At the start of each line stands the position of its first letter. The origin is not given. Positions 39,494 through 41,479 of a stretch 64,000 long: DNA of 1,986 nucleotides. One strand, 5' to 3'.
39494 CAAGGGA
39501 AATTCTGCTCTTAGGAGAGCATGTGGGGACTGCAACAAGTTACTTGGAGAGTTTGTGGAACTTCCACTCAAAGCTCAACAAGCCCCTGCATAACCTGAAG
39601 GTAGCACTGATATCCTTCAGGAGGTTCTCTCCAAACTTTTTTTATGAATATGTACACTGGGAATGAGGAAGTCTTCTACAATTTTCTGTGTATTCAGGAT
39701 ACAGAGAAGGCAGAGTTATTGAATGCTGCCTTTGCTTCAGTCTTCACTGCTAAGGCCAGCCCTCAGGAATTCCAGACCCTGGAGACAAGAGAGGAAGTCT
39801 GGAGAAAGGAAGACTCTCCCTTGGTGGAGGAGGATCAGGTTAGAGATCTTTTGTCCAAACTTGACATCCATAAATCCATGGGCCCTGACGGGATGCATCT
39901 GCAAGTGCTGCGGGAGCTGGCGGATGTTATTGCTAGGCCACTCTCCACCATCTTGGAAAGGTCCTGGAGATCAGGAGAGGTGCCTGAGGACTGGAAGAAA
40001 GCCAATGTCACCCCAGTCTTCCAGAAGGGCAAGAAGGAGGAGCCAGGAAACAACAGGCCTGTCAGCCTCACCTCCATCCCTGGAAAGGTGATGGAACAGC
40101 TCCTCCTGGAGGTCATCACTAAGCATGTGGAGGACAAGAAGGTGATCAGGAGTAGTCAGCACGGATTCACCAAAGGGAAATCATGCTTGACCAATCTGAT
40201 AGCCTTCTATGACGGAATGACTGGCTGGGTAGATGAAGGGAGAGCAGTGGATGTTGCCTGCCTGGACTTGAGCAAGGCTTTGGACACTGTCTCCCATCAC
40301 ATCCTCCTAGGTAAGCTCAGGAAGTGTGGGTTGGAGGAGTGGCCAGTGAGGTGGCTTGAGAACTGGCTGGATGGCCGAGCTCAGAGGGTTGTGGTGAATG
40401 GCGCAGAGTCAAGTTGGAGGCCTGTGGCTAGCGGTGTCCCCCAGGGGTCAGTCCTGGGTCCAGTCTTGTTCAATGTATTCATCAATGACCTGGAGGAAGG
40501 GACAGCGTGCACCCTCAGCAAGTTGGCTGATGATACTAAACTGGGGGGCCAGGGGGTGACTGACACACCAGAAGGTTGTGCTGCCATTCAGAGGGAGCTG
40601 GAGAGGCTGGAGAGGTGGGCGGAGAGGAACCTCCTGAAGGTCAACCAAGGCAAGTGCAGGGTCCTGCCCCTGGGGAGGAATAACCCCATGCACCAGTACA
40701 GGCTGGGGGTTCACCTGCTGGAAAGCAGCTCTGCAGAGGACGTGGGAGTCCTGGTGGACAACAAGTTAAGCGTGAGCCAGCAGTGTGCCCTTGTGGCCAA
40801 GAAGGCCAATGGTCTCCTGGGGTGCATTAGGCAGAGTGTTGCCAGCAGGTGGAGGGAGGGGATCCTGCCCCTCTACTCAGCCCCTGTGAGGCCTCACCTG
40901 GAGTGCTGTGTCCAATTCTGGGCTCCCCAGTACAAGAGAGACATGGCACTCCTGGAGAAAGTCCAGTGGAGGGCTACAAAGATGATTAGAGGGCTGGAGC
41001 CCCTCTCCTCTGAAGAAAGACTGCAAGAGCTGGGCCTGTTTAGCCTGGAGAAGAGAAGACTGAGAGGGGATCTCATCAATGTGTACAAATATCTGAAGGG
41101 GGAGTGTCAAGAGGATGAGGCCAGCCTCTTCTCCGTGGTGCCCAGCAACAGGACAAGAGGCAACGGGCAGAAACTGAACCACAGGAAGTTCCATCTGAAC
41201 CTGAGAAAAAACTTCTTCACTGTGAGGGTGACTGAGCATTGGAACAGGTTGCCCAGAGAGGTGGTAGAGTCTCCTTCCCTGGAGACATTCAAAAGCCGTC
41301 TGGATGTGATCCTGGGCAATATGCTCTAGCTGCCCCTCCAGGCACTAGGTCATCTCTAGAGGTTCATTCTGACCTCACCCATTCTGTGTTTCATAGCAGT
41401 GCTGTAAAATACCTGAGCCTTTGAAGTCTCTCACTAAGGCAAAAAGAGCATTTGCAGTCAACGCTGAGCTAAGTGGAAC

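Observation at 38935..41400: Two adjacent same-strand CR1 copies: a young copy with an intact 561-codon RT frame beside an old degraded CR1 3' end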

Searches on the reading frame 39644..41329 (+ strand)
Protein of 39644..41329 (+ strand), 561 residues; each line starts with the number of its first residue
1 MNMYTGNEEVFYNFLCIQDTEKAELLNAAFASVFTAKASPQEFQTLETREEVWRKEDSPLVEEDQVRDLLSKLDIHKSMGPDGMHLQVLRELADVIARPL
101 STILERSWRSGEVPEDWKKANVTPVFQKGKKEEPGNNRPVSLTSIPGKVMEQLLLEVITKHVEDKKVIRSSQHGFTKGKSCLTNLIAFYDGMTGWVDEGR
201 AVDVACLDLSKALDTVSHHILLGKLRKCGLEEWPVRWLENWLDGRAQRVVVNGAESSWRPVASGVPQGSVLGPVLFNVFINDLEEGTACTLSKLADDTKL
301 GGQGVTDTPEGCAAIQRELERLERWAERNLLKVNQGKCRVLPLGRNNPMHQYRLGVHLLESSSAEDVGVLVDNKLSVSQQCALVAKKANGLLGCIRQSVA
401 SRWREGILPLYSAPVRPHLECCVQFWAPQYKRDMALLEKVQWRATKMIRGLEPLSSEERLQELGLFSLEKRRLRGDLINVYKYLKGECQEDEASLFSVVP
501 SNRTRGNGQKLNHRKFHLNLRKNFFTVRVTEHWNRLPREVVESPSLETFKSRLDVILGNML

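Call 3: search_protein_families(library=pfam, proteins=[window:39644-41329:+], max_evalue=0.01)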
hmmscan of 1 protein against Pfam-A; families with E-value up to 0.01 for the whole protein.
window:39644-41329:+ (561 aa): 1 family
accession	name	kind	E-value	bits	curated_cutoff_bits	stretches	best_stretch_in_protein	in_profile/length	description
PF00078.32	RVT_1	-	1.3e-29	103.8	29.6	1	130-341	2-192/205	Reverse transcriptase (RNA-dependent DNA polymerase)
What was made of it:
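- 40031..40666 (+): Reverse-transcriptase domain (Pfam RVT_1, ORF aa 130-341). The catalytic motif reads LADD, as it does in the intact ostrich copies. Call 3.
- Checked: Pfam finds only RVT_1, at aa 130-341, E=1.3e-29 (call 3).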

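Call 6: find_homologous_proteins(query=window:39644-41329:+, max_evalue=1e-10)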
Query window:39644-41329:+ (561 aa): 7836 proteins with E <= 1e-10 among 8000 candidates; the best 120 are listed.
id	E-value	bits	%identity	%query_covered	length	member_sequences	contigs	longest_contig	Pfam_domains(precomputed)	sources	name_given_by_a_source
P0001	0.0e+0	1220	67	78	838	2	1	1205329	PF00078.33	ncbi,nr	ncbi:hypothetical protein QYF61_021411 [Mycteria americana]|nr:hypothetical protein QYF61_021411 [My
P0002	0.0e+0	1210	66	90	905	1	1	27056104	PF00078.33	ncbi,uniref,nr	ncbi:hypothetical protein QYF61_009507 [Mycteria americana]|uniref:Reverse transcriptase domain-cont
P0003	0.0e+0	1158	65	87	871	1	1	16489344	PF00078.33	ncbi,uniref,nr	ncbi:hypothetical protein QYF61_015722 [Mycteria americana]|uniref:Reverse transcriptase domain-cont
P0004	0.0e+0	1142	63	85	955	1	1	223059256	PF00078.33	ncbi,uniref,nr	ncbi:hypothetical protein QYF61_000859 [Mycteria americana]|uniref:Reverse transcriptase domain-cont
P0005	0.0e+0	1139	61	94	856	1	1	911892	PF00078.33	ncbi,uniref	ncbi:mitochondrial enolase superfamily member 1 [Grus japonensis]|uniref:Mitochondrial enolase super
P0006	0.0e+0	1114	53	70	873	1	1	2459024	PF00078.33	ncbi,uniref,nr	ncbi:hypothetical protein QYF61_005614 [Mycteria americana]|uniref:Reverse transcriptase domain-cont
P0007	0.0e+0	1105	64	81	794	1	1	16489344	PF00078.33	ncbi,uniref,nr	ncbi:hypothetical protein QYF61_007322 [Mycteria americana]|uniref:Reverse transcriptase domain-cont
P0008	0.0e+0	1078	63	84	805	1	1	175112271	PF00078.33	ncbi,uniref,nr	ncbi:hypothetical protein QYF61_010929 [Mycteria americana]|uniref:Reverse transcriptase domain-cont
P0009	0.0e+0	1074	59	84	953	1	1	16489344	PF00078.33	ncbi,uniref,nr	ncbi:LOW QUALITY PROTEIN: hypothetical protein QYF61_019776 [Mycteria americana]|uniref:Reverse tran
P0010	0.0e+0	1053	64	97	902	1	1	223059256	PF00078.33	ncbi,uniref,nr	ncbi:hypothetical protein QYF61_000532 [Mycteria americana]|uniref:Reverse transcriptase domain-cont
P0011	0.0e+0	1049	60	97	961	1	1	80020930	PF00078.33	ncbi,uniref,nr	ncbi:LOW QUALITY PROTEIN: hypothetical protein QYF61_004819 [Mycteria americana]|uniref:Reverse tran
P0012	0.0e+0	1044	56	92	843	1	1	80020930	PF00078.33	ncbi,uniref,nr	ncbi:hypothetical protein QYF61_018637 [Mycteria americana]|uniref:Reverse transcriptase domain-cont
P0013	0.0e+0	1040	66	79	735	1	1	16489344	PF00078.33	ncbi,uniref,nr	ncbi:hypothetical protein QYF61_023329 [Mycteria americana]|uniref:Reverse transcriptase domain-cont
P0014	0.0e+0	1038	61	74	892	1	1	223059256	PF00078.33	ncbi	ncbi:hypothetical protein QYF61_006066, partial [Mycteria americana]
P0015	0.0e+0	1031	59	98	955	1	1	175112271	PF00078.33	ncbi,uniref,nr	ncbi:LOW QUALITY PROTEIN: hypothetical protein QYF61_014524 [Mycteria americana]|uniref:Reverse tran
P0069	5.1e-255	865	71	98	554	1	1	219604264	PF00078.33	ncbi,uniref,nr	ncbi:transcription factor ETV6 isoform X1 [Rissa tridactyla]|uniref:transcription factor ETV6 isofor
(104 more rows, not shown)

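Call 7: find_encoding_contigs(protein=window:39644-41329:+, flank=10000, max_places=6)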
Protein window:39644-41329:+ (561 aa): no gene with exactly this product is on record in the collection.

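Call 34: find_encoding_contigs(protein=P0069, flank=1500, max_places=2)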
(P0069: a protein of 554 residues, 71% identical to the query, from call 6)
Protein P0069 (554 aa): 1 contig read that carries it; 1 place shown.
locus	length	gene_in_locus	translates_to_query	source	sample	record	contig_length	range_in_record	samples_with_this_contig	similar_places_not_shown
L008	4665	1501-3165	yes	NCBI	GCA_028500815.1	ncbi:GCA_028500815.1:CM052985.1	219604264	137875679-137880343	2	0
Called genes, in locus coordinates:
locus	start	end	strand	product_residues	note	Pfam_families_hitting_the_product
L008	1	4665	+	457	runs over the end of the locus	PF02198:SAM_PNT, PF00178:Ets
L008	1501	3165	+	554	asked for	PF00078:RVT_1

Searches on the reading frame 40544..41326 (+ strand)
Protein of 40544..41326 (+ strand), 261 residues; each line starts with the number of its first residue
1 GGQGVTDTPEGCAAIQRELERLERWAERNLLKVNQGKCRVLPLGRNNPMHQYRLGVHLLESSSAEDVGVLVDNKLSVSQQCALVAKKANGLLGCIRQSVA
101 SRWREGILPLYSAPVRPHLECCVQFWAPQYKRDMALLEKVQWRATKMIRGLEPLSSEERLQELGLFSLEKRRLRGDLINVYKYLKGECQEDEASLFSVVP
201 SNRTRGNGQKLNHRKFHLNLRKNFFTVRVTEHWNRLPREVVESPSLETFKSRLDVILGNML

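Call 12: find_homologous_proteins(query=window:40544-41326:+, max_evalue=1e-20)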
Query window:40544-41326:+ (261 aa): 7894 proteins with E <= 1e-20 among 8000 candidates; the best 120 are listed.
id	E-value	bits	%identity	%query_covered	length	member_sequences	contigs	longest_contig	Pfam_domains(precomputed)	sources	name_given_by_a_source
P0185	2.7e-169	579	63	87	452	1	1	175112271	-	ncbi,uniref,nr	ncbi:hypothetical protein QYF61_001305 [Mycteria americana]|uniref:Reverse transcriptase domain-cont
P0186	5.3e-160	549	66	89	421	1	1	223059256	-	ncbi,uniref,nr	ncbi:hypothetical protein QYF61_002145 [Mycteria americana]|uniref:Reverse transcriptase n=1 Tax=Myc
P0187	1.2e-154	531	68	70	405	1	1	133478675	PF26329.1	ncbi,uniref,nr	ncbi:hypothetical protein QYF61_005005 [Mycteria americana]|uniref:Reverse transcriptase n=1 Tax=Myc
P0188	2.8e-153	527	65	99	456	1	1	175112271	PF00078.33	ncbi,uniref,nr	ncbi:hypothetical protein QYF61_003152 [Mycteria americana]|uniref:Reverse transcriptase domain-cont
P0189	5.2e-153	526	65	99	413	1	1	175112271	-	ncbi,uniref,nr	ncbi:LOW QUALITY PROTEIN: hypothetical protein QYF61_005277 [Mycteria americana]|uniref:Reverse tran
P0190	4.8e-150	516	66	74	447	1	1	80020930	-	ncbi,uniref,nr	ncbi:LOW QUALITY PROTEIN: hypothetical protein QYF61_003233 [Mycteria americana]|uniref:Reverse tran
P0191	1.1e-149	515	66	96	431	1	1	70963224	PF00078.33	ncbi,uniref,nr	ncbi:hypothetical protein QYF61_025446 [Mycteria americana]|uniref:Reverse transcriptase domain-cont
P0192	5.0e-147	506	64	82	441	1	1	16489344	-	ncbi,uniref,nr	ncbi:hypothetical protein QYF61_007461 [Mycteria americana]|uniref:Reverse transcriptase n=1 Tax=Myc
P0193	3.5e-146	504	61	94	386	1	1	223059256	-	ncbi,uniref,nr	ncbi:hypothetical protein QYF61_006080 [Mycteria americana]|uniref:Reverse transcriptase n=1 Tax=Myc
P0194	5.1e-146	503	58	89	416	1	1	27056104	-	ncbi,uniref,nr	ncbi:hypothetical protein QYF61_019136 [Mycteria americana]|uniref:Reverse transcriptase n=1 Tax=Myc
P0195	3.3e-145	500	61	84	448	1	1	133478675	-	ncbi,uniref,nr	ncbi:hypothetical protein QYF61_006047 [Mycteria americana]|uniref:Reverse transcriptase n=1 Tax=Myc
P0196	3.0e-141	487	68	78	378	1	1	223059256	-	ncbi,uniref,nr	ncbi:hypothetical protein QYF61_004676 [Mycteria americana]|uniref:Reverse transcriptase n=1 Tax=Myc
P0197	1.1e-139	482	90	94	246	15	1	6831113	-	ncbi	ncbi:hypothetical protein N308_02082, partial [Struthio camelus australis]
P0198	1.6e-139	482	90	94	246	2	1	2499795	-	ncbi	ncbi:hypothetical protein N308_06646, partial [Struthio camelus australis]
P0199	2.6e-139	481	69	76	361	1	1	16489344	-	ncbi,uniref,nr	ncbi:hypothetical protein QYF61_008743 [Mycteria americana]|uniref:Reverse transcriptase n=1 Tax=Myc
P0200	3.2e-139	481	90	94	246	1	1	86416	-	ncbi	ncbi:hypothetical protein N308_02892, partial [Struthio camelus australis]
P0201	3.9e-139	481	90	94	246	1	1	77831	-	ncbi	ncbi:hypothetical protein N308_15143, partial [Struthio camelus australis]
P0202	7.2e-139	480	90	94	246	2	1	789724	-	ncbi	ncbi:hypothetical protein N308_10563, partial [Struthio camelus australis]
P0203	1.7e-138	478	90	93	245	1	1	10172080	-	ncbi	ncbi:hypothetical protein N308_06810, partial [Struthio camelus australis]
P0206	5.6e-138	477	89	94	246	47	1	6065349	-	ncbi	ncbi:hypothetical protein N308_05483, partial [Struthio camelus australis]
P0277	1.4e-126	439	79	99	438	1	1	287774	PF00078.33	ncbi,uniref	ncbi:mitochondrial enolase superfamily member 1 [Grus japonensis]|uniref:Mitochondrial enolase super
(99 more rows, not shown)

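Call 14: find_encoding_contigs(protein=P0197, flank=3000, max_places=10)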
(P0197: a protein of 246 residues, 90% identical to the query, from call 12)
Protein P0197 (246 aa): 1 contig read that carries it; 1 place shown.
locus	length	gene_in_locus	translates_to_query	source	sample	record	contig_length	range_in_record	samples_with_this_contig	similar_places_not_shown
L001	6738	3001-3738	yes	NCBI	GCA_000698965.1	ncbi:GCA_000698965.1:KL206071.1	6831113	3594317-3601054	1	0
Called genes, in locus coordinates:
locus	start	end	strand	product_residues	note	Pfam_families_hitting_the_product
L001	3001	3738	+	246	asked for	-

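Call 15: find_encoding_contigs(protein=P0198, flank=3000, max_places=3)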
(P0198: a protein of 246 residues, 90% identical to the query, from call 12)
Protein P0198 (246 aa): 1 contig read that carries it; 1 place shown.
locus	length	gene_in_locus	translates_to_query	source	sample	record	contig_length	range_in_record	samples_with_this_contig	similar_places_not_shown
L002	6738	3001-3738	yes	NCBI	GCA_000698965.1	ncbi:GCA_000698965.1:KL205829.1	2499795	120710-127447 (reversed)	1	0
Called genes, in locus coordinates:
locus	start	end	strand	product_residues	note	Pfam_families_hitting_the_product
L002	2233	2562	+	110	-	-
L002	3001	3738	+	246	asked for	-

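Call 16: find_encoding_contigs(protein=P0200, flank=3000, max_places=3)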
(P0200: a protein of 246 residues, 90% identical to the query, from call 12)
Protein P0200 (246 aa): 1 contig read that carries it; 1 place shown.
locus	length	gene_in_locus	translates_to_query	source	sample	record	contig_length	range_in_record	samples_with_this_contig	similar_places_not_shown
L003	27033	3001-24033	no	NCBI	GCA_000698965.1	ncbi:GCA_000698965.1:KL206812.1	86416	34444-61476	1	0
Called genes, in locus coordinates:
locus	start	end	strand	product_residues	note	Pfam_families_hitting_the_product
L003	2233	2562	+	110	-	-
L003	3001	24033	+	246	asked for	-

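Call 17: find_encoding_contigs(protein=P0201, flank=3000, max_places=3)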
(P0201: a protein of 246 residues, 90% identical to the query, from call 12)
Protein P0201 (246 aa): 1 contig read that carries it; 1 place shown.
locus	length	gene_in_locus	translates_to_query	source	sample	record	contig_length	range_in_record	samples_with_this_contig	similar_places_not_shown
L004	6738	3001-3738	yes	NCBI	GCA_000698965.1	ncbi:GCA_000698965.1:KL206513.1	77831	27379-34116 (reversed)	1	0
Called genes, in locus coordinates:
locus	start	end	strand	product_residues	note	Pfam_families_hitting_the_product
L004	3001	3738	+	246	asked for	-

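Call 18: find_encoding_contigs(protein=P0202, flank=3000, max_places=3)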
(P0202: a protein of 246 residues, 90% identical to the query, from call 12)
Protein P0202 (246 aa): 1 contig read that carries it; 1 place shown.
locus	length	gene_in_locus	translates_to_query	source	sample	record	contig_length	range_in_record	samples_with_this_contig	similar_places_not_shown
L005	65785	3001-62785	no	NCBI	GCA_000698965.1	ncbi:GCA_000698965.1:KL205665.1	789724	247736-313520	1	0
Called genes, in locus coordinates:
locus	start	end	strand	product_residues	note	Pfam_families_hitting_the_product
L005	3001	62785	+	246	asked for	-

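Call 19: find_encoding_contigs(protein=P0203, flank=3000, max_places=3)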
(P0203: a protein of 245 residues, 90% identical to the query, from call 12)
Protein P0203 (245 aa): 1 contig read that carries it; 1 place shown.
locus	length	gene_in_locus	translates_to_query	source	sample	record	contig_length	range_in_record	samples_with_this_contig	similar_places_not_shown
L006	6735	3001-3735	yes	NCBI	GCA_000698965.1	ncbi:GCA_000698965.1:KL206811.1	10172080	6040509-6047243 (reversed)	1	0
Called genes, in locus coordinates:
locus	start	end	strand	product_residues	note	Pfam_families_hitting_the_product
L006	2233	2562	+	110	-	-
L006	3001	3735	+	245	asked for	-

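Call 20: find_encoding_contigs(protein=P0206, flank=3000, max_places=3)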
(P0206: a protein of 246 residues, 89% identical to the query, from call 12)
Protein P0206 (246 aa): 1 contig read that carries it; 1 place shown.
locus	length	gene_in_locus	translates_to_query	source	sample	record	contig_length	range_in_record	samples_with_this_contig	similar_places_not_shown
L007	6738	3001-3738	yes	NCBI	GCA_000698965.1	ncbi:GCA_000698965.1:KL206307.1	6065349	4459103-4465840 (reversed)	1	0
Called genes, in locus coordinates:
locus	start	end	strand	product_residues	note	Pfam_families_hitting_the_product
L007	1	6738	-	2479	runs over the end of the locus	PF16574:CEP209_CC5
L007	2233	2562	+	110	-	-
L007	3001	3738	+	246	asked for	-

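Call 35: find_encoding_contigs(protein=P0277, flank=1500, max_places=2)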
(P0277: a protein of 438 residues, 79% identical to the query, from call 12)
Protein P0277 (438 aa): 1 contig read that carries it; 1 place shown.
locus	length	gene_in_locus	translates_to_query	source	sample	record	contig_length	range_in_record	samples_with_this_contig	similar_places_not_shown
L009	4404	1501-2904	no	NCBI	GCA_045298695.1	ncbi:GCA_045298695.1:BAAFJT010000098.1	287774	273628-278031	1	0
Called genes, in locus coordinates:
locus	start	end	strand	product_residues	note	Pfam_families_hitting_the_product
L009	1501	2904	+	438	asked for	PF00078:RVT_1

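Call 56: search_protein_families(library=pfam, proteins=[L004:853-3738:+], max_evalue=0.001)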
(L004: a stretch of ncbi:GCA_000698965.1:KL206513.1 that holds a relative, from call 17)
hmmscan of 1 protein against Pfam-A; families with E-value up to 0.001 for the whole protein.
L004:853-3738:+ (962 aa): 3 families
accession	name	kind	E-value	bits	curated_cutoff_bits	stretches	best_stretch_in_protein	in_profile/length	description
PF00078.32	RVT_1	-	8.4e-35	120.8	29.6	1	532-748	2-194/205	Reverse transcriptase (RNA-dependent DNA polymerase)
PF03372.29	Exo_endo_phos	-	1.3e-12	48.4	24.5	1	68-248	33-225/225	Endonuclease/Exonuclease/phosphatase family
PF14529.12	Exo_endo_phos_2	-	2.2e-10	40.9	27.4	1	144-251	4-116/117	Endonuclease-reverse transcriptase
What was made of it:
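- L004 has Exo_endo_phos plus RVT_1 (call 56).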

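Call 62: list_cluster_members(proteins=[window:40592-41326:+, P0197])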
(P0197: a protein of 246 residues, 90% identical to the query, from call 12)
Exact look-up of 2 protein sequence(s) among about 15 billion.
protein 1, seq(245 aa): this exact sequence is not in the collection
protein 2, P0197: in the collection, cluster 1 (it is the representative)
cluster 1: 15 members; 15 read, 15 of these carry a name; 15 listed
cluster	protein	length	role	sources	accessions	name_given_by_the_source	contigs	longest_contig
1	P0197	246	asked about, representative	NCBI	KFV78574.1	hypothetical protein N308_02082, partial [Struthio camelus australis]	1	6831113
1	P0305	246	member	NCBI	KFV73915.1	hypothetical protein N308_06219, partial [Struthio camelus australis]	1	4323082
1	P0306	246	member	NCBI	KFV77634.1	hypothetical protein N308_11040, partial [Struthio camelus australis]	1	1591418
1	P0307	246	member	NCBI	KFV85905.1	hypothetical protein N308_03228, partial [Struthio camelus australis]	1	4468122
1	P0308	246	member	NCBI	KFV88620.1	hypothetical protein N308_03515, partial [Struthio camelus australis]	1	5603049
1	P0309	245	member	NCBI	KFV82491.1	hypothetical protein N308_08180, partial [Struthio camelus australis]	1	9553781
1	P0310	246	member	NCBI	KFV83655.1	hypothetical protein N308_03501, partial [Struthio camelus australis]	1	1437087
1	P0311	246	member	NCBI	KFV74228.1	hypothetical protein N308_10580, partial [Struthio camelus australis]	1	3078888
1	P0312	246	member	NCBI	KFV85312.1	hypothetical protein N308_13519, partial [Struthio camelus australis]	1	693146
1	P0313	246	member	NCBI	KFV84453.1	hypothetical protein N308_02885, partial [Struthio camelus australis]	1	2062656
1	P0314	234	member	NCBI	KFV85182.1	hypothetical protein N308_06079, partial [Struthio camelus australis]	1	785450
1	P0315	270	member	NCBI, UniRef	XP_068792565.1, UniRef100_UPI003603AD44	uncharacterized protein [Struthio camelus] | uncharacterized protein n=1 Tax=Struthio camelus TaxID=8801 RepID=UPI003603AD44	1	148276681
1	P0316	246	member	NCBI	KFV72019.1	hypothetical protein N308_07154, partial [Struthio camelus australis]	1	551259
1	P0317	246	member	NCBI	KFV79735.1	hypothetical protein N308_03890, partial [Struthio camelus australis]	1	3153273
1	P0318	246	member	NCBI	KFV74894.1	hypothetical protein N308_06965, partial [Struthio camelus australis]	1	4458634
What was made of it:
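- The exact protein is not on record (calls 7, 62).
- Tried and rejected: Exact-protein look-ups of the 561-aa ORF and of B's C-terminal 245 aa found nothing on record (calls 7, 62).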
